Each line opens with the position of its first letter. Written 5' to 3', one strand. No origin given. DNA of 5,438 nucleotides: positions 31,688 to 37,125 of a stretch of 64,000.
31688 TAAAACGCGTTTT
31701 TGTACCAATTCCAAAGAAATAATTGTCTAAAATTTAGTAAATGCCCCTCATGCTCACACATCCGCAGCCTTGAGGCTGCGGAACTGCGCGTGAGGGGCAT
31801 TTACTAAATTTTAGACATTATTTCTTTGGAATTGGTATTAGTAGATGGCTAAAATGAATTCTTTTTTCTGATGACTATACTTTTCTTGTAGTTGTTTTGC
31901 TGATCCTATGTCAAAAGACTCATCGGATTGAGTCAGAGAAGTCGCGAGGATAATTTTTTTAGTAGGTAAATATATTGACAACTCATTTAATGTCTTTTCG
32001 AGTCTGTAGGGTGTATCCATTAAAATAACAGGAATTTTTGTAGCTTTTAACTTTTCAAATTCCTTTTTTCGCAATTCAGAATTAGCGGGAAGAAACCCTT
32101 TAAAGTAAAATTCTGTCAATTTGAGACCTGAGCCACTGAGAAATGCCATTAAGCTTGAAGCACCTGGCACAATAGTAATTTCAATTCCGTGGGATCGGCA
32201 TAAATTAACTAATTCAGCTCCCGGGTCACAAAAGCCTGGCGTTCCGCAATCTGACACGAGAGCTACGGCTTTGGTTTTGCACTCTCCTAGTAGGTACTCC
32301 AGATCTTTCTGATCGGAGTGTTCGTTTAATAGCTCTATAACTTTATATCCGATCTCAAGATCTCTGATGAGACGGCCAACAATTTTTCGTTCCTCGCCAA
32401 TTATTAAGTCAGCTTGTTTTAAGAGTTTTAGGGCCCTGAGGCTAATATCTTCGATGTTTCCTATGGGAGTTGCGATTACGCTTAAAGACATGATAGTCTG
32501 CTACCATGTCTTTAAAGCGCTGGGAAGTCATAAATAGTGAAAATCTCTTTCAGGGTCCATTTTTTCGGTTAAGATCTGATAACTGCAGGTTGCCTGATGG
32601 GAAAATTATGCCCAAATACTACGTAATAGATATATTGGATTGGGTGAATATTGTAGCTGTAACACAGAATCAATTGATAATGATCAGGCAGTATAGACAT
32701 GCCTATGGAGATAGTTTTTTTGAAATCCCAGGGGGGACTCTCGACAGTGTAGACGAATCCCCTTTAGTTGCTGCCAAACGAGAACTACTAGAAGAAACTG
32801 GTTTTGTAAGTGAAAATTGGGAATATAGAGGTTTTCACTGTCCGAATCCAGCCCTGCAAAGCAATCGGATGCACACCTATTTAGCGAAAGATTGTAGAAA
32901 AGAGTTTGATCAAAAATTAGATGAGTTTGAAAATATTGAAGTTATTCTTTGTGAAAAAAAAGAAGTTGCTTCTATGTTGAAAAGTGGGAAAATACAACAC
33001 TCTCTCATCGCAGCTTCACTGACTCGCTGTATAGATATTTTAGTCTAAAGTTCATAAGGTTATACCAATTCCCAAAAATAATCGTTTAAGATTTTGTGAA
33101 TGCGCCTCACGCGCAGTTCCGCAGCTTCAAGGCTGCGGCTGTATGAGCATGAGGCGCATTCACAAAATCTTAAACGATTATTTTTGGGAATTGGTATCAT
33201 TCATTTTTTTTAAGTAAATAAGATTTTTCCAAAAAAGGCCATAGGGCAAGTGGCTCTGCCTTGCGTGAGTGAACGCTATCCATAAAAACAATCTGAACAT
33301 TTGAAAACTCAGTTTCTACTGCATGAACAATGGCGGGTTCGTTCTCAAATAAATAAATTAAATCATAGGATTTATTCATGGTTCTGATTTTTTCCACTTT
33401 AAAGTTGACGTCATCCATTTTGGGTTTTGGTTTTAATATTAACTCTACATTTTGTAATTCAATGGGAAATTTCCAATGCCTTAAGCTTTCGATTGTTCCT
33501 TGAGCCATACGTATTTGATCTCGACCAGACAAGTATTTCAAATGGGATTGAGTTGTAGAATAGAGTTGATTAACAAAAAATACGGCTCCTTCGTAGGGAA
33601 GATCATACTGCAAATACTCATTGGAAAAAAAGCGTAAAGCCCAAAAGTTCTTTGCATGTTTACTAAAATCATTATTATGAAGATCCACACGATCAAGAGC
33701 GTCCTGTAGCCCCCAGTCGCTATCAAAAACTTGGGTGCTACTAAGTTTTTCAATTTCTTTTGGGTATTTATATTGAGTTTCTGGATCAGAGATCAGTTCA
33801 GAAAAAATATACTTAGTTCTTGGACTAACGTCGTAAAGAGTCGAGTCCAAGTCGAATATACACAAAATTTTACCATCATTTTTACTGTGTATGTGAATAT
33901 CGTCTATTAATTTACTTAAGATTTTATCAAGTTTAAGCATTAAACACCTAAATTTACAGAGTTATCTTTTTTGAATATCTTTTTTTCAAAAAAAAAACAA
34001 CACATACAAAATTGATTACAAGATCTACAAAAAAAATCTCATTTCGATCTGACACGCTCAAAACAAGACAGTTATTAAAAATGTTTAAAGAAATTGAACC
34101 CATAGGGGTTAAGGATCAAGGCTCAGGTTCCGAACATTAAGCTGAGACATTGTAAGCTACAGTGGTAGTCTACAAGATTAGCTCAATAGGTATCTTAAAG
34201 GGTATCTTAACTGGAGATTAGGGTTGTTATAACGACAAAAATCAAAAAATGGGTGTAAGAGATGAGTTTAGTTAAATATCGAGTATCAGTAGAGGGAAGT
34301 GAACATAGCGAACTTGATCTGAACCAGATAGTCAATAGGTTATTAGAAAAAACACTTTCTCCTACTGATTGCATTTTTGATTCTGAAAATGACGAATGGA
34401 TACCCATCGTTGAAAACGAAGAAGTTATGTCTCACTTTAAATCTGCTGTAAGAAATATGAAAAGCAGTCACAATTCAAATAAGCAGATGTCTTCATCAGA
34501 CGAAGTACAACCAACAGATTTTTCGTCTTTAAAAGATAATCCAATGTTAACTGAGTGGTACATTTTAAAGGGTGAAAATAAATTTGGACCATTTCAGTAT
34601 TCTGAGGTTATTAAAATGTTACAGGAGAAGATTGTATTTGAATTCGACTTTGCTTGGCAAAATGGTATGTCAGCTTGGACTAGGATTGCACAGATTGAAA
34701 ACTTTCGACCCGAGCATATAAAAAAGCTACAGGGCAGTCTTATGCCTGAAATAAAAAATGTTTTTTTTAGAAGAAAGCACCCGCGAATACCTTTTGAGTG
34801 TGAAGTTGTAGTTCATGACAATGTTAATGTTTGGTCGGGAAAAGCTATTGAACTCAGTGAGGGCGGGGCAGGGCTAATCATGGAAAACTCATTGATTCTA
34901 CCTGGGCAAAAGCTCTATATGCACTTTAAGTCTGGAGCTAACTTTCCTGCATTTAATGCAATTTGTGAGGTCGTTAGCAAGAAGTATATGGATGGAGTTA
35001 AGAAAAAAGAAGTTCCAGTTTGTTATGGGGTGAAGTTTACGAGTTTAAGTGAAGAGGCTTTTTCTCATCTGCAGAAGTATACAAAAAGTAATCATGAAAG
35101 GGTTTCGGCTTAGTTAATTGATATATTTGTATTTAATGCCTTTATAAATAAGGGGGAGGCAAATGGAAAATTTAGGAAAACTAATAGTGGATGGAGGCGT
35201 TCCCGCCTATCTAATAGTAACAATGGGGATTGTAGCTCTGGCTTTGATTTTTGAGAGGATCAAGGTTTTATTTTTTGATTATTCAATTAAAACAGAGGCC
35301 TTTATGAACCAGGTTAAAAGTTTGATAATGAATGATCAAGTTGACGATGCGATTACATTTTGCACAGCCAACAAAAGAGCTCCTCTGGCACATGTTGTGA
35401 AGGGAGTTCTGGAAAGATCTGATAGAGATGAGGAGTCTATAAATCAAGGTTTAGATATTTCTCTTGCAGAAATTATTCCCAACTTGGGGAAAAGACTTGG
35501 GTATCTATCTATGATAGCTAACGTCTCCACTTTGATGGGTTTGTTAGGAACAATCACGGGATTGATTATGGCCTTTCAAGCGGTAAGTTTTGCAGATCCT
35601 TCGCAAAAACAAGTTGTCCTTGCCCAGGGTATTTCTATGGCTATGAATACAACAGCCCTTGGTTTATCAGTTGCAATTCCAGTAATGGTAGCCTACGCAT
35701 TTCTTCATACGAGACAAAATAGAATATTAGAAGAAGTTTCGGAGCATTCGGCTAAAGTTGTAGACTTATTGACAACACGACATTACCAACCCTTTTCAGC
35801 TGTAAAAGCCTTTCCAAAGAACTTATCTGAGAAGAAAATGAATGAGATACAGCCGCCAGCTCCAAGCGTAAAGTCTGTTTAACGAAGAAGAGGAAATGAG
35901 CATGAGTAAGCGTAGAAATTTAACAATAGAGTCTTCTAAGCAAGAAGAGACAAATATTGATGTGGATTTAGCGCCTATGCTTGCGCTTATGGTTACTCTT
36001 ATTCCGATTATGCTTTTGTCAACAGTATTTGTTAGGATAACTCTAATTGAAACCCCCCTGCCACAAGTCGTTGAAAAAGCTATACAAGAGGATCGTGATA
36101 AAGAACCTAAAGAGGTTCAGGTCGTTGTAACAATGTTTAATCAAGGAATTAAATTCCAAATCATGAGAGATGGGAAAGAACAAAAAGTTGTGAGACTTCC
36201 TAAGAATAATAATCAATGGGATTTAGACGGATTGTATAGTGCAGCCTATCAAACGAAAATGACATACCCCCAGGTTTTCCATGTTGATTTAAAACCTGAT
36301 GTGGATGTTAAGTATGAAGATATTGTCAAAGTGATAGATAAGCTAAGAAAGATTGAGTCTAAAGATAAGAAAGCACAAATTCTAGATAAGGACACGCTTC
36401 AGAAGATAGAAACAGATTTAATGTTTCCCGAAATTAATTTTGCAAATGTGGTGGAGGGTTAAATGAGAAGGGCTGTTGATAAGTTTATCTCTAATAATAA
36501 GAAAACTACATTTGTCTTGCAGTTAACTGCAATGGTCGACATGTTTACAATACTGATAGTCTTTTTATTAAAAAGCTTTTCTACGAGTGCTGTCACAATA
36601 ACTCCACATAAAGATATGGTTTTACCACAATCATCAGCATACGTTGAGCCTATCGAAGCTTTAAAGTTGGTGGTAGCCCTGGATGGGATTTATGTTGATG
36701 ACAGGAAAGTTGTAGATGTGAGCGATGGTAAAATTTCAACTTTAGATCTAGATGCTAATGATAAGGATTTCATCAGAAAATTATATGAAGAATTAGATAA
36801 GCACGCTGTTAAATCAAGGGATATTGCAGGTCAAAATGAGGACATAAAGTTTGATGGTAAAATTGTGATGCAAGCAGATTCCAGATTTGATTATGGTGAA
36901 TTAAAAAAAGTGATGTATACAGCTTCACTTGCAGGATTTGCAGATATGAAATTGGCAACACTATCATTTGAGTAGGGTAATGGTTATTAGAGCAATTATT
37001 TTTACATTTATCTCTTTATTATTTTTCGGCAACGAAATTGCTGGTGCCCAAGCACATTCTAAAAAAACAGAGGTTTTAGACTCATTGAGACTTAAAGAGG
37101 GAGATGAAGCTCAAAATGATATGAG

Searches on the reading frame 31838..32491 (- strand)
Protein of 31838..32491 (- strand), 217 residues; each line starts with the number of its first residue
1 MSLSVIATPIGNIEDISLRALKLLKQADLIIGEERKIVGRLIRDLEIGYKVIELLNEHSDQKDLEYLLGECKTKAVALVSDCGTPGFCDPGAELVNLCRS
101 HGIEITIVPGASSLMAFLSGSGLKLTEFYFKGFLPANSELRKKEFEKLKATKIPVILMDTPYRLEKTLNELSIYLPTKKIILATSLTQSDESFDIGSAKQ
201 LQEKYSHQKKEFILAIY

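Call 18: search_protein_families(library=ncbifam, proteins=[window:31838-32491:-])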
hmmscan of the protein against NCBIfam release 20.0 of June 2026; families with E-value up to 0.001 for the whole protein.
window:31838-32491:- (217 aa): 8 families
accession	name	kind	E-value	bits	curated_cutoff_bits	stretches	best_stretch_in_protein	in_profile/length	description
TIGR00096.1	TIGR00096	equivalog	1.1e-50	172.6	167.9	1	3-216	2-219/275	16S rRNA (cytidine(1402)-2'-O)-methyltransferase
NF011570.0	PRK14994.1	equivalog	1.3e-35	123.1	502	1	3-194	14-206/287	16S rRNA (cytidine(1402)-2'-O)-methyltransferase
NF004455.0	PRK05787.1-3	equivalog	1.3e-11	44.5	258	1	3-204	3-204/221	cobalt-precorrin-7 (C(5))-methyltransferase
TIGR02467.1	CbiE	equivalog_domain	2.8e-09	36.7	92.9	1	5-205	1-195/204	precorrin-6y C5,15-methyltransferase (decarboxylating) subunit CbiE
NF004460.0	PRK05787.2-3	equivalog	4.1e-05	23.2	291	1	7-203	6-194/207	cobalt-precorrin-7 (C(5))-methyltransferase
TIGR01469.1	cobA_cysG_Cterm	equivalog_domain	0.00039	20.3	185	1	11-131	11-135/238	uroporphyrinogen-III C-methyltransferase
TIGR01465.1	cobM_cbiF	equivalog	0.00058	19.2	259.65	1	11-126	9-123/247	precorrin-4 C(11)-methyltransferase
TIGR01466.1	cobJ_cbiH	equivalog_domain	0.00078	19.1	246.35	0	3-119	1-116/239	precorrin-3B C(17)-methyltransferase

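Call 33: find_homologous_proteins(query=window:31838-32491:-, max_evalue=1e-20)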
Query window:31838-32491:- (217 aa): 2505 proteins with E <= 1e-20 among 2945 candidates; the best 120 are listed.
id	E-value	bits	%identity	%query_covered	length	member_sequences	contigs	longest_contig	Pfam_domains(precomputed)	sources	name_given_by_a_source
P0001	9.7e-135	465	100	100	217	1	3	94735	PF00590.26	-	-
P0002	4.1e-82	293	64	100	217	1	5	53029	PF00590.26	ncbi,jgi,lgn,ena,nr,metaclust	ncbi:MAG: 16S rRNA (cytidine(1402)-2'-O)-methyltransferase [Bdellovibrionaceae bacterium]|jgi:16S rR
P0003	1.4e-81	291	64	100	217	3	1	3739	PF00590.26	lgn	-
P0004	1.0e-80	288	63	100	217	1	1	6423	PF00590.26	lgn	-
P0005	5.9e-79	283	64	100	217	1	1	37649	PF00590.26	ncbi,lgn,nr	ncbi:MAG: 16S rRNA (cytidine(1402)-2'-O)-methyltransferase [Bdellovibrionales bacterium]|nr:16S rRNA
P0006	8.5e-78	279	60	100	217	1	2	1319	PF00590.26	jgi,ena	jgi:16S rRNA (cytidine1402-2'-O)-methyltransferase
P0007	1.6e-77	278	60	100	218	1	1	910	PF00590.26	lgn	-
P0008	5.1e-76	273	59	100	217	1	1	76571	PF00590.26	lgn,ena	-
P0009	5.6e-75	270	58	100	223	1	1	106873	PF00590.26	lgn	-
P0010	3.6e-72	261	57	100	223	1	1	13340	PF00590.26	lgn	-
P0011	8.6e-72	259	56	100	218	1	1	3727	PF00590.26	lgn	-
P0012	9.5e-72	259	57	100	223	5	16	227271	PF00590.26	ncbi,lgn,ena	-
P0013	9.4e-69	249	53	99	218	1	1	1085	PF00590.26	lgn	-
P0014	1.1e-68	249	52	99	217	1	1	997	PF00590.26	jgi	-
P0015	1.1e-68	249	54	100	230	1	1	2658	PF00590.26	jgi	jgi:16S rRNA (cytidine1402-2'-O)-methyltransferase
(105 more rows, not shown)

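Call 34: find_encoding_contigs(protein=P0001, flank=10000, max_places=6)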
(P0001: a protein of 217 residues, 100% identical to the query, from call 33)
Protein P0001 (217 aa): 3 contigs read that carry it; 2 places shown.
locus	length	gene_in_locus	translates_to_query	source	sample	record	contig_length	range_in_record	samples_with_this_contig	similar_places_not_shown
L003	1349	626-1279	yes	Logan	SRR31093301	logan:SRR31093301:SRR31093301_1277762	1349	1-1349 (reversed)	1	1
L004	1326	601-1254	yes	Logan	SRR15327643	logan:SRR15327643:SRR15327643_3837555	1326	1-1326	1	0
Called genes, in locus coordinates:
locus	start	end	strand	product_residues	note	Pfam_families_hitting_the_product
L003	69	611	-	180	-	PF28549:NDPSase_N, PF00293:NUDIX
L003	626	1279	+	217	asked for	PF00590:TP_methylase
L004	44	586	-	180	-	PF28549:NDPSase_N, PF00293:NUDIX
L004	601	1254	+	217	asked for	PF00590:TP_methylase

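Call 36: find_encoding_contigs(protein=P0002, flank=10000, max_places=5)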
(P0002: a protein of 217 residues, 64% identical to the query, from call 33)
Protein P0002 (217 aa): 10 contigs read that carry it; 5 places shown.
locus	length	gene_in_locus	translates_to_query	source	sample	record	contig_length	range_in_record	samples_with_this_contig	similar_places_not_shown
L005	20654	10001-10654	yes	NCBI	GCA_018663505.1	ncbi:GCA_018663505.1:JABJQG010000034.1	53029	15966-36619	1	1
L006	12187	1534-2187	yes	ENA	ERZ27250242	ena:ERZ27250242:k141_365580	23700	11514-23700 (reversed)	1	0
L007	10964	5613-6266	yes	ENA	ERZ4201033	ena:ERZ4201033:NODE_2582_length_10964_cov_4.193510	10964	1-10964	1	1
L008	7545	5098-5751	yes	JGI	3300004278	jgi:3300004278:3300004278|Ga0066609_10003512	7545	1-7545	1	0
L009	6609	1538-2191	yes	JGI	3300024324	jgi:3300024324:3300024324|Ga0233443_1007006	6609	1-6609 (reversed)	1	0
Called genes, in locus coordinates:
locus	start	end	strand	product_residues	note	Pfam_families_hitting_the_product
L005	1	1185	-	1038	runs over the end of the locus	PF00873:ACR_tran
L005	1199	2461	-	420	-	PF25919:BSH_CusB, PF25973:BSH_CzcB (weak), PF25954:Beta-barrel_RND_2, PF25975:CzcB_C, PF25989:YknX_C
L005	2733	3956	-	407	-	PF02321:OEP (faint)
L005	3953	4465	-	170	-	PF14376:Haem_bd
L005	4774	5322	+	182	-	-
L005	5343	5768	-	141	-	PF00034:Cytochrom_C, PF13442:Cytochrome_CBB3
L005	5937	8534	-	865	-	PF06934:CTI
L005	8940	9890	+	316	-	-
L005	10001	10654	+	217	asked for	PF00590:TP_methylase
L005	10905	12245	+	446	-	PF03150:CCP_MauG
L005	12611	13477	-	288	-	-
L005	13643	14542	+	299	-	PF03372:Exo_endo_phos (weak)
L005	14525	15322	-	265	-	PF20230:DUF6588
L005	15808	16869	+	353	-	PF04909:Amidohydro_2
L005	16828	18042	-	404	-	PF22020:RlmL_1st (weak), PF01170:UPF0020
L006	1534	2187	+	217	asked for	PF00590:TP_methylase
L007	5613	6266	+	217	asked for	PF00590:TP_methylase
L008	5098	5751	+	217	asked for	PF00590:TP_methylase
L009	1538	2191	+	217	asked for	PF00590:TP_methylase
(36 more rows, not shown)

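Call 37: find_encoding_contigs(protein=P0005, flank=10000, max_places=3)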
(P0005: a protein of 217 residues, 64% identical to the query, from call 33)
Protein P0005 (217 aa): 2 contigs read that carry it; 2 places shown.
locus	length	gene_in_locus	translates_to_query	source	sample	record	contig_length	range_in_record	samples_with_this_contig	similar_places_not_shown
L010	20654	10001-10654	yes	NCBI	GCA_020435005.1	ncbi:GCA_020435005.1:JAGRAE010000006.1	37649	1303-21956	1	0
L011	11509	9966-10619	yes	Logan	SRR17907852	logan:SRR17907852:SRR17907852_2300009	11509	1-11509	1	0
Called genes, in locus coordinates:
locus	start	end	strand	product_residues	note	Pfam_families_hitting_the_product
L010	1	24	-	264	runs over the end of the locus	-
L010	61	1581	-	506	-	PF00498:FHA, PF16697:Yop-YscD_cpl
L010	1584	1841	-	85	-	-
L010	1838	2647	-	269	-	PF13428:TPR_14 (faint), PF07719:TPR_2 (faint), PF25064:ARM_TT21_5th (faint), PF00515:TPR_1 (faint), PF13181:TPR_8 (faint), PF12569:NatA_aux_su (weak), PF13424:TPR_12 (weak)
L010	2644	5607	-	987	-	PF13432:TPR_16 (faint), PF07719:TPR_2 (faint), PF13174:TPR_6 (faint), PF13428:TPR_14 (faint)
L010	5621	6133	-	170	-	PF02472:ExbD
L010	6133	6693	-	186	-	PF02472:ExbD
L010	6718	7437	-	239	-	PF01618:MotA_ExbB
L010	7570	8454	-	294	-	PF14237:GYF_2, PF07238:PilZ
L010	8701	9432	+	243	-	PF03767:Acid_phosphat_B (weak), PF24694:LNS2_PITM1-3 (weak)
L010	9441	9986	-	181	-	PF28549:NDPSase_N, PF00293:NUDIX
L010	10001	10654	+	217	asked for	PF00590:TP_methylase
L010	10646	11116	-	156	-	-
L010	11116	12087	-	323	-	PF01336:tRNA_anti-codon, PF01966:HD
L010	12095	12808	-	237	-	-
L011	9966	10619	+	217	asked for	PF00590:TP_methylase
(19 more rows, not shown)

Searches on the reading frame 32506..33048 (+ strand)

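Call 18: search_protein_families(library=ncbifam, proteins=[window:32506-33048:+])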
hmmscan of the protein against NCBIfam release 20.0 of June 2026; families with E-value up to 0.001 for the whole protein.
window:32506-33048:+ (180 aa): 4 families
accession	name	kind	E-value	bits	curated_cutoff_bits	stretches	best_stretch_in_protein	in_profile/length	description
NF008736.0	PRK11762.1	equivalog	9e-12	44.9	169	1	47-166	50-168/186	ADP compounds hydrolase NudE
NF008044.0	PRK10776.1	equivalog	2.1e-05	24.4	148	1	47-104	8-64/130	8-oxo-dGTP diphosphatase MutT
TIGR02705.1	nudix_YtkD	equivalog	0.00028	20.5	154.4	1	47-107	27-81/156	RNA deprotection pyrophosphohydrolase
TIGR00052.1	TIGR00052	subfamily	0.0007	19.2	79.55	1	8-166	5-177/188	nudix-type nucleoside diphosphatase, YffH/AdpP family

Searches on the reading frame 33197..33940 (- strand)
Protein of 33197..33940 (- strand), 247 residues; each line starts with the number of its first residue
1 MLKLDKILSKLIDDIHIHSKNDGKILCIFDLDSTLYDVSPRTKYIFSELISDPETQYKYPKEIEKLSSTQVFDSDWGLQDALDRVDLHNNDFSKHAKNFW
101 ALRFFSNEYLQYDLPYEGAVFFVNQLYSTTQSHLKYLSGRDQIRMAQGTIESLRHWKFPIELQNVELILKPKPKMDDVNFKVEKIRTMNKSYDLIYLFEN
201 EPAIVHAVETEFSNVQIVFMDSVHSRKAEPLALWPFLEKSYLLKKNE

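Call 18: search_protein_families(library=ncbifam, proteins=[window:33197-33940:-])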
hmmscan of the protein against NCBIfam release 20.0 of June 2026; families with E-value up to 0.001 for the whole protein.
window:33197-33940:- (247 aa): 0 families

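Call 50: search_protein_families(library=pfam, proteins=[window:33197-33940:-], max_evalue=0.0001)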
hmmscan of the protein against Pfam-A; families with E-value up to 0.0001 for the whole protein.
window:33197-33940:- (247 aa): 0 families

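Call 68: find_encoding_contigs(protein=window:33197-33940:-, flank=3000, max_places=6)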
Protein window:33197-33940:- (247 aa): 2 contigs read that carry it; 2 places shown.
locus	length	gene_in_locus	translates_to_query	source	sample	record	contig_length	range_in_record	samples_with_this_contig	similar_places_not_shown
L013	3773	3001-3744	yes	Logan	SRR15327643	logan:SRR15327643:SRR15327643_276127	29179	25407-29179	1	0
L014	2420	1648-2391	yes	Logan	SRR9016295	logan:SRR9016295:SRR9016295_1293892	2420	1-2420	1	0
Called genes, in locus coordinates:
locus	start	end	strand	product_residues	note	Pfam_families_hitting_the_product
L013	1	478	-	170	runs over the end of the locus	PF02472:ExbD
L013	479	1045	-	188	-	PF02472:ExbD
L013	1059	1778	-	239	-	PF01618:MotA_ExbB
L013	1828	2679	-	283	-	PF14237:GYF_2, PF07238:PilZ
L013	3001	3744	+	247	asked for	-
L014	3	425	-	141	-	?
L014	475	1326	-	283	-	PF14237:GYF_2, PF07238:PilZ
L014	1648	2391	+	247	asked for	-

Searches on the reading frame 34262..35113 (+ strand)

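Call 18: search_protein_families(library=ncbifam, proteins=[window:34262-35113:+])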
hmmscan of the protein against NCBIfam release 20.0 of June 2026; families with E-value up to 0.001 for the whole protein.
window:34262-35113:+ (283 aa): 0 families

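Call 50: search_protein_families(library=pfam, proteins=[window:34262-35113:+], max_evalue=0.0001)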
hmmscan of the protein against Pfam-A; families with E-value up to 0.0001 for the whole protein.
window:34262-35113:+ (283 aa): 2 families
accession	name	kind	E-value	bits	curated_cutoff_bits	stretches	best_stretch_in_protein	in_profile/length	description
PF07238.19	PilZ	-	2.1e-13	50.9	22.5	1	170-274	2-100/102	PilZ domain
PF14237.11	GYF_2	-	1.2e-10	41.5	25.8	1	99-147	1-49/50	GYF domain 2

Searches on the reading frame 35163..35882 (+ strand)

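Call 50: search_protein_families(library=pfam, proteins=[window:35163-35882:+], max_evalue=0.0001)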
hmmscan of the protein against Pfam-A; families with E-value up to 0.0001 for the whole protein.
window:35163-35882:+ (239 aa): 1 family
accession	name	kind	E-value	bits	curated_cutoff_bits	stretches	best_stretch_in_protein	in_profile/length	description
PF01618.21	MotA_ExbB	-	7.2e-26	90.9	22.9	1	73-192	4-125/127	MotA/TolQ/ExbB proton channel family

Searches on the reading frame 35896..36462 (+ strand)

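Call 50: search_protein_families(library=pfam, proteins=[window:35896-36462:+], max_evalue=0.0001)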
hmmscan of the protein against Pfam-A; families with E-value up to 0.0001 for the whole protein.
window:35896-36462:+ (188 aa): 1 family
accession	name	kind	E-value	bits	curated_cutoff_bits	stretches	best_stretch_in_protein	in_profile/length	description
PF02472.21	ExbD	-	1.2e-11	45.2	25.4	1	17-152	2-115/128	Biopolymer transport protein ExbD/TolR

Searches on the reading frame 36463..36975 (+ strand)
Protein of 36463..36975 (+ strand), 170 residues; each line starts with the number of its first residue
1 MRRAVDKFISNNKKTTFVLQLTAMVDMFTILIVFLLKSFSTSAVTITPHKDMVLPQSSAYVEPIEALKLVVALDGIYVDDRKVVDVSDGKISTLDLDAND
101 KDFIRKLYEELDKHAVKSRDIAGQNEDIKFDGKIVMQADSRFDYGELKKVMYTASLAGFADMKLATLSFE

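Call 50: search_protein_families(library=pfam, proteins=[window:36463-36975:+], max_evalue=0.0001)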
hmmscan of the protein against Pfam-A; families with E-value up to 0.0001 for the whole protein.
window:36463-36975:+ (170 aa): 1 family
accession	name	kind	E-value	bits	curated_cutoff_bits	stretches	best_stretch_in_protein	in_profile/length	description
PF02472.21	ExbD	-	2.7e-11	44.1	25.4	1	13-166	2-125/128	Biopolymer transport protein ExbD/TolR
